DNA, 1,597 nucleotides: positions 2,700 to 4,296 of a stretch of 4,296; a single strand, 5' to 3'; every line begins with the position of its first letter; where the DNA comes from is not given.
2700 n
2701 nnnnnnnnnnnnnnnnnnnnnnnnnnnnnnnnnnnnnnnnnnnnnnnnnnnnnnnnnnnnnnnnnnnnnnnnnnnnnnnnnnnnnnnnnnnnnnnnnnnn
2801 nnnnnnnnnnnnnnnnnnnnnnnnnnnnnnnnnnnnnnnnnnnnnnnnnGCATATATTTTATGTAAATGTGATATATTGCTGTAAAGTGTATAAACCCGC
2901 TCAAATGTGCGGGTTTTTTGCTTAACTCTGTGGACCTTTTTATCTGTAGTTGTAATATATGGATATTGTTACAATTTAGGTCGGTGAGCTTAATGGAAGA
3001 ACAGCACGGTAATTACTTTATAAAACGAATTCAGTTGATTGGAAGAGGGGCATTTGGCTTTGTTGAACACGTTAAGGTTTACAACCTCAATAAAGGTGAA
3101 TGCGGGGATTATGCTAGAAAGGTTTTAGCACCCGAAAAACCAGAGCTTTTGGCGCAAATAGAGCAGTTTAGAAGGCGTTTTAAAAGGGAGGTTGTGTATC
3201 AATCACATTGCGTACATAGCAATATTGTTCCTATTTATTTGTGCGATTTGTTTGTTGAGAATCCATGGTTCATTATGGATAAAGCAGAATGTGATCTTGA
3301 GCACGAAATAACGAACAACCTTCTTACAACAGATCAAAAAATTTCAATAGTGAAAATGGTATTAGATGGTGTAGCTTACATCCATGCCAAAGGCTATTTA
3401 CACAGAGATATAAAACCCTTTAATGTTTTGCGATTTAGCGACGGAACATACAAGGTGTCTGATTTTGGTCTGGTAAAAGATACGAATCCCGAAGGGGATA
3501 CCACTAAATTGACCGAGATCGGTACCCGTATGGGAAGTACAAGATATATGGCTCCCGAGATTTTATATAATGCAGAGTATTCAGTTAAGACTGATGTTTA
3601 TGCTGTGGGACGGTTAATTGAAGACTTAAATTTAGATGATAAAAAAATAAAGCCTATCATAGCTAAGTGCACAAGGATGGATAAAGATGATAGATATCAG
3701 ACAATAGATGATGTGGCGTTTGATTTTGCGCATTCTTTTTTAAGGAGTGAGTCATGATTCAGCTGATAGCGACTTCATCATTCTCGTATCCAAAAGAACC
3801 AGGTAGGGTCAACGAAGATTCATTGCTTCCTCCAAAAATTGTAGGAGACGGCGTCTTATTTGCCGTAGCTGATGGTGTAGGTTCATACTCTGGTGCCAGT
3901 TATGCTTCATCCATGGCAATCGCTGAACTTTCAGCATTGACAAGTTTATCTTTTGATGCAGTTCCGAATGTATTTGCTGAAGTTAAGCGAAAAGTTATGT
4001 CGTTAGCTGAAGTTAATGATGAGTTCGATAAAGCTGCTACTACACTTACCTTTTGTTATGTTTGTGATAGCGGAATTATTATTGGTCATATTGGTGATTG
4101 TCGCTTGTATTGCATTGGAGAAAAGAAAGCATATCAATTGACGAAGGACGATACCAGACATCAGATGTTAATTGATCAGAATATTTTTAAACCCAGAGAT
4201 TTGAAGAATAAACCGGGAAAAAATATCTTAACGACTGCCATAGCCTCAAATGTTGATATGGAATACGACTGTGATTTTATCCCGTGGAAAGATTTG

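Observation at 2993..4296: Kinase plus PP2C phosphatase pair carried as late-operon cargo of a lambdoid prophage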

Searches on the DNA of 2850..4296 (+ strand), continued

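Call 57: get_annotated_region(hit=H149, flank=3000)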
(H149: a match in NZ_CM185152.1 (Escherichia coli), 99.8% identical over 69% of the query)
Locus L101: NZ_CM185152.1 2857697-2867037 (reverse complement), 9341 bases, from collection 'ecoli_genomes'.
description: Escherichia coli isolate SY033 chromosome, whole genome shotgun sequence
organism: Escherichia coli (NCBI taxid 562)
replicon: chromosome; assembly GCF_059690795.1
host: Human feces; source: Homo sapiens; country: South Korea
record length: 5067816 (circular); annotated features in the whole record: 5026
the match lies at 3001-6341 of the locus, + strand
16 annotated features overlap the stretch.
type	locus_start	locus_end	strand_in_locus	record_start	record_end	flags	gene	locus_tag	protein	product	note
CDS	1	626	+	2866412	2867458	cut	-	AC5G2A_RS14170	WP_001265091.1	DUF968 domain-containing protein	-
CDS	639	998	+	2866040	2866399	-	-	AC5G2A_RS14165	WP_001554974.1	RusA family crossover junction endodeoxyribonuclease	-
CDS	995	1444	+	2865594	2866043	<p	-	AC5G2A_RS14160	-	bacteriophage antitermination protein Q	incomplete; partial in the middle of a contig; missing C-terminus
CDS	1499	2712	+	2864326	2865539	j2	-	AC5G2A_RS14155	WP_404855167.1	IS3 family transposase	programmed frameshift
sequence_feature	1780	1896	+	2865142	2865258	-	-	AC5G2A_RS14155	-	-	AL1L pseudoknot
CDS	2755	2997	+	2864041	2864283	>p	-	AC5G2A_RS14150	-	bacteriophage antitermination protein Q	incomplete; partial in the middle of a contig; missing N-terminus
CDS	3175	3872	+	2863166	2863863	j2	-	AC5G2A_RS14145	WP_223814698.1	IS1 family transposase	programmed frameshift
CDS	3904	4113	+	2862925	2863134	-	-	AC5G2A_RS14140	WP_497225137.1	hypothetical protein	-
CDS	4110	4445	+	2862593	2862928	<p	-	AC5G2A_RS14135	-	PP2C family protein-serine/threonine phosphatase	incomplete; partial in the middle of a contig; missing C-terminus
CDS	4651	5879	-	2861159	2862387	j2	-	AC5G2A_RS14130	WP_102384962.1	IS3 family transposase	programmed frameshift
CDS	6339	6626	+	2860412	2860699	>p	-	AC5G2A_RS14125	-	DNA methyltransferase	incomplete; partial in the middle of a contig; missing N-terminus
tRNA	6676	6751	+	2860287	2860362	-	-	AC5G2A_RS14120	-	tRNA-Ile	-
tRNA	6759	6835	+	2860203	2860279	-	-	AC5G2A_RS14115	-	tRNA-Arg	-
tRNA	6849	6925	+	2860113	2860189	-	-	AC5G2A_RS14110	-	tRNA-Arg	-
CDS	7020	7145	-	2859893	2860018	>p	-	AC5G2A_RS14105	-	hypothetical protein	incomplete; partial in the middle of a contig; missing C-terminus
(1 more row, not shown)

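Call 84: get_annotated_region(hit=H128, flank=20000)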
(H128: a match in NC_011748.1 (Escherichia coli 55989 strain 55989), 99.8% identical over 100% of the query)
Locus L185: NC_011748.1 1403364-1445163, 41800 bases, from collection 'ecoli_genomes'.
description: Escherichia coli 55989, complete sequence
organism: Escherichia coli 55989 strain 55989 (NCBI taxid 585055)
replicon: chromosome; assembly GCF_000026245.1
host: -; source: -; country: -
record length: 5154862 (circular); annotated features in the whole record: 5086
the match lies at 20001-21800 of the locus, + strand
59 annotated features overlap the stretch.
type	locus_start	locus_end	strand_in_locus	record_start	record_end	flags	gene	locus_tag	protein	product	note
CDS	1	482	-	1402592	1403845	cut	kch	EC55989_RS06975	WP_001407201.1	voltage-gated potassium channel protein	-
CDS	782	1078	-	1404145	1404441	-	yciI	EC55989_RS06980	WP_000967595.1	YciI family protein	-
CDS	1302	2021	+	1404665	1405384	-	tonB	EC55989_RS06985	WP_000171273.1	TonB system transport protein TonB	-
CDS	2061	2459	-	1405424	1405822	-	yciA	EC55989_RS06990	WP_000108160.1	acyl-CoA thioester hydrolase YciA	-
CDS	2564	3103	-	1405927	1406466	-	yciB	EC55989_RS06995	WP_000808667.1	septation protein A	-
CDS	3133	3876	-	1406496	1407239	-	yciC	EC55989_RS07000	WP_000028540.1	YciC family protein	-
CDS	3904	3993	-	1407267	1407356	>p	-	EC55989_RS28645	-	YkgJ family cysteine cluster protein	incomplete; partial in the middle of a contig; missing N-terminus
CDS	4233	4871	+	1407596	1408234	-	ompW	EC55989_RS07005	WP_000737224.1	outer membrane protein OmpW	-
CDS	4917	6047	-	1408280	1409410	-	-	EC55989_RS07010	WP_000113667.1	phage integrase Arm DNA-binding domain-containing protein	-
CDS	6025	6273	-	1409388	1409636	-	-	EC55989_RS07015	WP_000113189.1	excisionase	-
CDS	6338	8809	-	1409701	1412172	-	-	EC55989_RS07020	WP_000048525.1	exonuclease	-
CDS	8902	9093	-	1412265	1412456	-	-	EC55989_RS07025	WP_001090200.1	DUF1482 family protein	-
CDS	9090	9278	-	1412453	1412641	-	dicB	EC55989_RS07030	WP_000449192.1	cell division inhibition protein DicB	-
CDS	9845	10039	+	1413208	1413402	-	-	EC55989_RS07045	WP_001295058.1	hypothetical protein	-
CDS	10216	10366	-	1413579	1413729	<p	-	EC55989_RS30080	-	hypothetical protein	incomplete; partial in the middle of a contig; missing C-terminus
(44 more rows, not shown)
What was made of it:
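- The apparently intact prophage of strain 55989 carries the cassette (call 84).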

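Call 87: search_dna_similar(query=L002:4562-6066:+, collection=ecoli_genomes, mode=near, max_rows=5)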
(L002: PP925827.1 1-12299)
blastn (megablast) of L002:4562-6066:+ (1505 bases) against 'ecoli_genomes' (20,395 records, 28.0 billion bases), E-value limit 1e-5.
No match.

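Call 88: search_dna_similar(query=L092:8001-9535:+, collection=ecoli_genomes, mode=near, max_rows=5)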
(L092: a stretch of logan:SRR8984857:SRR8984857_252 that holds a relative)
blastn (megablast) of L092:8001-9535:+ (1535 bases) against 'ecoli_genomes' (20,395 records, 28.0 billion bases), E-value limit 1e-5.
No match.
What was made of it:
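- Tried and rejected: (10) More divergent cassette alleles (Flotzy type, Enterobacter type) are absent from complete E. coli genomes at the DNA level (calls 87, 88).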
